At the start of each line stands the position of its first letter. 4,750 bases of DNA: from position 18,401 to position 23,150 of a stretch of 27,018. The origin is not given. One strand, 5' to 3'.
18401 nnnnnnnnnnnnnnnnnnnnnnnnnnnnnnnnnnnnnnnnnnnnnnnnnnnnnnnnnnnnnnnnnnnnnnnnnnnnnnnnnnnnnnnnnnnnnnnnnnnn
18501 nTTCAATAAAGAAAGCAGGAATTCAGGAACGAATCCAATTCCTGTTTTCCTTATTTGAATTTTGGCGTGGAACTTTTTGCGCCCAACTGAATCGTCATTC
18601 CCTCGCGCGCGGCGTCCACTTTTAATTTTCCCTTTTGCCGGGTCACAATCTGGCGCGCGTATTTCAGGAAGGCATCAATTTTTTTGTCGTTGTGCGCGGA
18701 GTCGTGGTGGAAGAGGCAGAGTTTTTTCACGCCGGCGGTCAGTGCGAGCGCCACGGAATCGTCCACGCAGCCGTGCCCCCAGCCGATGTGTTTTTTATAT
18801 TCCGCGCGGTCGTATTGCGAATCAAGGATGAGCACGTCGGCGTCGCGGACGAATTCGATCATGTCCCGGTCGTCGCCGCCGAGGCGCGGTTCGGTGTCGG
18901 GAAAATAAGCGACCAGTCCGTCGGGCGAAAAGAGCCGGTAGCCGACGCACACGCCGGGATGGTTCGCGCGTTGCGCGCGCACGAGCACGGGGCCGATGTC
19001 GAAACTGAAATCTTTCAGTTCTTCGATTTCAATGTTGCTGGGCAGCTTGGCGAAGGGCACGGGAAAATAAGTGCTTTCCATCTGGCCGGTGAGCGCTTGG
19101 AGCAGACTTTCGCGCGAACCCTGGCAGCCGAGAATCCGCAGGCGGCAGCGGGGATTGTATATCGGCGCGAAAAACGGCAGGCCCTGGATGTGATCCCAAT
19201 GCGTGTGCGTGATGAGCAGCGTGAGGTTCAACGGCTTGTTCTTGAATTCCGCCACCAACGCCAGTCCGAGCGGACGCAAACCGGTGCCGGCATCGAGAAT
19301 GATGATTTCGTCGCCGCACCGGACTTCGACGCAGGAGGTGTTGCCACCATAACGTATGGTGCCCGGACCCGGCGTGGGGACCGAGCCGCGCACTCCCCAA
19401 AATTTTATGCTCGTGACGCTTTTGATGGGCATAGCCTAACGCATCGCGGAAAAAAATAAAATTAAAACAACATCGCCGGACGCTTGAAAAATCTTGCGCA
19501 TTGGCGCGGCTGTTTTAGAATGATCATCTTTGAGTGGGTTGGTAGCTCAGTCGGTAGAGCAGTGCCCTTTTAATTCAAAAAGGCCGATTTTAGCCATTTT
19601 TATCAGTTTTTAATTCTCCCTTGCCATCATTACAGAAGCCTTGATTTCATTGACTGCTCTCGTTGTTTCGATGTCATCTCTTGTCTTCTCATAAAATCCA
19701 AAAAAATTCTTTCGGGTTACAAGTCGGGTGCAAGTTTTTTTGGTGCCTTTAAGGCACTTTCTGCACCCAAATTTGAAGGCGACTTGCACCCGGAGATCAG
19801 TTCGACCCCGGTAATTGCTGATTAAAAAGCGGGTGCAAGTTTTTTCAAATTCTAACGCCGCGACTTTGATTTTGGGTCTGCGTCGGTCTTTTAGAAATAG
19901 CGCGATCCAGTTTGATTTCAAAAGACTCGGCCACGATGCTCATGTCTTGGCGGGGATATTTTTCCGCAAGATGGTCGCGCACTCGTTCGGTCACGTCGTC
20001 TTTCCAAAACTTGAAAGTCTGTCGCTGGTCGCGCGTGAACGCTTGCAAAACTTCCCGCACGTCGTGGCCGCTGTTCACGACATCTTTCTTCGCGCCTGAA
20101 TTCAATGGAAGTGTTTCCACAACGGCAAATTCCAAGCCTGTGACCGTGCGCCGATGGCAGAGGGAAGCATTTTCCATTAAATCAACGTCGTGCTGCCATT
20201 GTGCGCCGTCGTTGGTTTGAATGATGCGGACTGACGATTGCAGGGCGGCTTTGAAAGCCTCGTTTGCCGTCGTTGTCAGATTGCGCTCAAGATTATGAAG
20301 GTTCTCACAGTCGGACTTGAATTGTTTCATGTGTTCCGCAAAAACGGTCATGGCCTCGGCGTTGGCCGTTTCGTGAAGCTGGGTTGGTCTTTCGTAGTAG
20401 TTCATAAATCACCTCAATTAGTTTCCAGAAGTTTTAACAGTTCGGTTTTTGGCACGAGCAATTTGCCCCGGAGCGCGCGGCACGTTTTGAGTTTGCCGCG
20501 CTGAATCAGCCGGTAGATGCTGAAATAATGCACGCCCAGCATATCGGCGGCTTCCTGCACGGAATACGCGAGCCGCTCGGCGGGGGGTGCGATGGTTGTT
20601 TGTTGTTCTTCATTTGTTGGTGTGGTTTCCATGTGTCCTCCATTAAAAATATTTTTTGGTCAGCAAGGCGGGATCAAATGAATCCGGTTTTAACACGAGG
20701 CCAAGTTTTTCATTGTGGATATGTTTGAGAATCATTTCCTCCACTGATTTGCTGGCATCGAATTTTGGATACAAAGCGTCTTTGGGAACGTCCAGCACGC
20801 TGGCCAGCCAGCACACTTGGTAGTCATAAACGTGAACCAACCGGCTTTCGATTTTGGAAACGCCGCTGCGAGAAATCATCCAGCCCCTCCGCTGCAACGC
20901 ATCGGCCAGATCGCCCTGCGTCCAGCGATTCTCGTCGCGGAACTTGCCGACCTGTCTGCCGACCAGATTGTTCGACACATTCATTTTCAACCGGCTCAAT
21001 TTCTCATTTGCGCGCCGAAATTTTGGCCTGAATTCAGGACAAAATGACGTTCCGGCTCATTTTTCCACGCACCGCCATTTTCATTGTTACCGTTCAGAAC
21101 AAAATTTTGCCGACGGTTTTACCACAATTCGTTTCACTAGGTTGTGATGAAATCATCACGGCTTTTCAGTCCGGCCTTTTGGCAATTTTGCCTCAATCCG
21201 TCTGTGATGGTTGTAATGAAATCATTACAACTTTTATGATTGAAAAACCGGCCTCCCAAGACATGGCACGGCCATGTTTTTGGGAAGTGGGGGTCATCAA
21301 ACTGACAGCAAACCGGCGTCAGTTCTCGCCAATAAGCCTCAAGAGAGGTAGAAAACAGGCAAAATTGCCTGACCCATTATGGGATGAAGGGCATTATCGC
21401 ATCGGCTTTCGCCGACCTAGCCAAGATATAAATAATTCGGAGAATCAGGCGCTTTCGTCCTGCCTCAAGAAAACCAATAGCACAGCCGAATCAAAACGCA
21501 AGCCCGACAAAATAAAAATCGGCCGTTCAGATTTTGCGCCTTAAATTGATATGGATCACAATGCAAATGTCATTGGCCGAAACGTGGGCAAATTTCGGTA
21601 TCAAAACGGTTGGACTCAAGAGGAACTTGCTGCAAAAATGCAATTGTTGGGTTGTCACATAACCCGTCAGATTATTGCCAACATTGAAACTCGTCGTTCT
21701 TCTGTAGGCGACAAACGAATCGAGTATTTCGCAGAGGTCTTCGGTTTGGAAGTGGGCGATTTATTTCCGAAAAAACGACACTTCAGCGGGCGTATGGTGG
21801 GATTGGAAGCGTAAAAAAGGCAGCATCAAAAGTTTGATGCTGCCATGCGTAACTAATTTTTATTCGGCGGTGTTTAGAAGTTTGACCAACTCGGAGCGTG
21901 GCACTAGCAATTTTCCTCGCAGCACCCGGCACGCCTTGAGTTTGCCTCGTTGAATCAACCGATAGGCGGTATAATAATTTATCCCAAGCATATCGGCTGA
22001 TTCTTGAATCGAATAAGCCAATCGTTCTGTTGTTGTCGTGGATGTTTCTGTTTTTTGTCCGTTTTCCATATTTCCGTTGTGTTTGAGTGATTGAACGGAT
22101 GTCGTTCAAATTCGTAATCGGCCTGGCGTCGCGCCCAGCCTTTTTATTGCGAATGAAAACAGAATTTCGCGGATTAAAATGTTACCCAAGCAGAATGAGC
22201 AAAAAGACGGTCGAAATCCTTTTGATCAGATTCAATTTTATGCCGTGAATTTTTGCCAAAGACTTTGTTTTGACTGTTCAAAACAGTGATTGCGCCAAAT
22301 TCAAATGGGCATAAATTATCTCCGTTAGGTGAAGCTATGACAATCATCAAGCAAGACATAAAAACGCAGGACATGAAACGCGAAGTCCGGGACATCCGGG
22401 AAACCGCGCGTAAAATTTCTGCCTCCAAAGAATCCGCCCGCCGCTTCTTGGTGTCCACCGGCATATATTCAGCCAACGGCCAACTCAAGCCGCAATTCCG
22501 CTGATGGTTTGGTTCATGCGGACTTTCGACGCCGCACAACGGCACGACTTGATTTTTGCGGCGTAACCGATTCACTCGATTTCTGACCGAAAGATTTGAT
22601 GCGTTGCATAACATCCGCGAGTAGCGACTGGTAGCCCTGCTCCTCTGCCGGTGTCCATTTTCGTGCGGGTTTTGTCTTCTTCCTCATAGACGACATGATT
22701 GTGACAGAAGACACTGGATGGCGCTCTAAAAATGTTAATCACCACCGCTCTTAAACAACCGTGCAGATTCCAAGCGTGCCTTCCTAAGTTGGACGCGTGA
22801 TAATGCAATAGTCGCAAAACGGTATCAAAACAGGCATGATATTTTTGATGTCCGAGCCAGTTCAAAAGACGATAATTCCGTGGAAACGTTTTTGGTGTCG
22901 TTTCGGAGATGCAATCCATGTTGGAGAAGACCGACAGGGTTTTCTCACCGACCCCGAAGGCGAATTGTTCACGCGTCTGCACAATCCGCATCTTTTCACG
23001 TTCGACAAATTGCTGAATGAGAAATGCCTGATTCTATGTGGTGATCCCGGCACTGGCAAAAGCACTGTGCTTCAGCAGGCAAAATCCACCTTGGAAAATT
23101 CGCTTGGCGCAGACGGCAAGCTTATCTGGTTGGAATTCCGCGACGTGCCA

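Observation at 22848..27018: Single-gene NLR-like protein with inverted architecture: NACHT first, nuclease last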

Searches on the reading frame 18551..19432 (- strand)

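Call 38: search_protein_families(library=pfam, proteins=[window:18551-19432:-], max_evalue=0.01)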
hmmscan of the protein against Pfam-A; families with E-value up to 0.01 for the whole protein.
window:18551-19432:- (293 aa): 2 families
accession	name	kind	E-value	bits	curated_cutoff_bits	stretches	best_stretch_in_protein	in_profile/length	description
PF12706.13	Lactamase_B_2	-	3.2e-15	56.7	27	1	44-243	3-200/200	Beta-lactamase superfamily domain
PF00753.33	Lactamase_B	-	5.2e-06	27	22.7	1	29-95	3-70/196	Metallo-beta-lactamase superfamily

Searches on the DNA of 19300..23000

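Call 63: search_rna_families(source=window, start=19300, end=23000, threshold=evalue, max_evalue=1, show_alignments=2)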
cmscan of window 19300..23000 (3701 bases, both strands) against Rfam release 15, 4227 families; matches with E-value up to 1: 1.
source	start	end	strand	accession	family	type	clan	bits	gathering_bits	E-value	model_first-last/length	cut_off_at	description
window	20038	20095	-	RF01630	ceN40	Gene; snRNA; snoRNA; CD-box;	-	18.5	35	0.45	1-123/123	no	Nematode snoRNA ceN40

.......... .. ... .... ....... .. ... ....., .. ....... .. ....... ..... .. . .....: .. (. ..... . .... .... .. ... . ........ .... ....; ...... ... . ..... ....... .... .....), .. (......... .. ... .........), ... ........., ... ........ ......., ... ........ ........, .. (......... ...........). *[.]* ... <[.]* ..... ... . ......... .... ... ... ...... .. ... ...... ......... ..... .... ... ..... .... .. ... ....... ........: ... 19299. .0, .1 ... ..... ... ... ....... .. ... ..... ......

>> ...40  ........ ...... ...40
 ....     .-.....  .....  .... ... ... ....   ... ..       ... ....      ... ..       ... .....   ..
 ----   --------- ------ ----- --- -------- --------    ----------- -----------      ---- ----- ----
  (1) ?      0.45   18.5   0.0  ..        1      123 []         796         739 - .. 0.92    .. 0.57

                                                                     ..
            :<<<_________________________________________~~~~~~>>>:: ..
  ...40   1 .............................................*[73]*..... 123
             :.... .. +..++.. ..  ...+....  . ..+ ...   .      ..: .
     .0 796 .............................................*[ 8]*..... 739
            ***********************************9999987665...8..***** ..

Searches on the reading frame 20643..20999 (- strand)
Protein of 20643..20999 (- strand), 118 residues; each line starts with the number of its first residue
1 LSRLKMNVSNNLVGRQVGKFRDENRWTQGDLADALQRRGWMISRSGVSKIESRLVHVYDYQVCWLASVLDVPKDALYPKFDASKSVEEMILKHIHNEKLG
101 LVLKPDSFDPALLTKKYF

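Call 38: search_protein_families(library=pfam, proteins=[window:20643-20999:-], max_evalue=0.01)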
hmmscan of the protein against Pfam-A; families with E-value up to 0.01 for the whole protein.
window:20643-20999:- (118 aa): 2 families
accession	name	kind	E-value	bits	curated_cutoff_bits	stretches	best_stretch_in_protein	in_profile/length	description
PF13560.12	HTH_31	-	7.2e-05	23.5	27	1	14-74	3-59/64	Helix-turn-helix domain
PF01381.28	HTH_3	-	0.0042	17.5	23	0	19-52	3-31/55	Helix-turn-helix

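Call 84: search_protein_families(library=phrogs, proteins=[window:20643-20999:-], max_evalue=0.001)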
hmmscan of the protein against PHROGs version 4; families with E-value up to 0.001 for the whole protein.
window:20643-20999:- (118 aa): 1 family
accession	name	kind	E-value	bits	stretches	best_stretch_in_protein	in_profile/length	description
phrog_3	-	transcription regulation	9.8e-06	26.6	1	5-87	81-156/430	transcriptional repressor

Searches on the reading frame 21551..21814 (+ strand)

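Call 38: search_protein_families(library=pfam, proteins=[window:21551-21814:+], max_evalue=0.01)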
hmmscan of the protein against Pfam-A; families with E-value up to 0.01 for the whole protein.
window:21551-21814:+ (87 aa): 2 families
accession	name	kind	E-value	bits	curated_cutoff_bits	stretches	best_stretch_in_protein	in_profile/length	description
PF01381.28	HTH_3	-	6.7e-06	26.5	23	1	17-70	6-54/55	Helix-turn-helix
PF13560.12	HTH_31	-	0.00018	22.1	27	1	10-67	4-57/64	Helix-turn-helix domain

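Call 84: search_protein_families(library=phrogs, proteins=[window:21551-21814:+], max_evalue=0.001)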
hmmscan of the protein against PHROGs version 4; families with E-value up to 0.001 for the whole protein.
window:21551-21814:+ (87 aa): 4 families
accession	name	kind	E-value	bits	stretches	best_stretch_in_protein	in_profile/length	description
phrog_3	-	transcription regulation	4.6e-09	37.5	1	2-79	83-153/430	transcriptional repressor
phrog_8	-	transcription regulation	7.9e-06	26.5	1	7-73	161-217/346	transcriptional regulator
phrog_4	-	transcription regulation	0.00025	21.1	1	8-74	137-194/400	transcriptional repressor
phrog_5823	-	transcription regulation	0.0003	21.1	1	6-76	5-71/404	transcriptional regulator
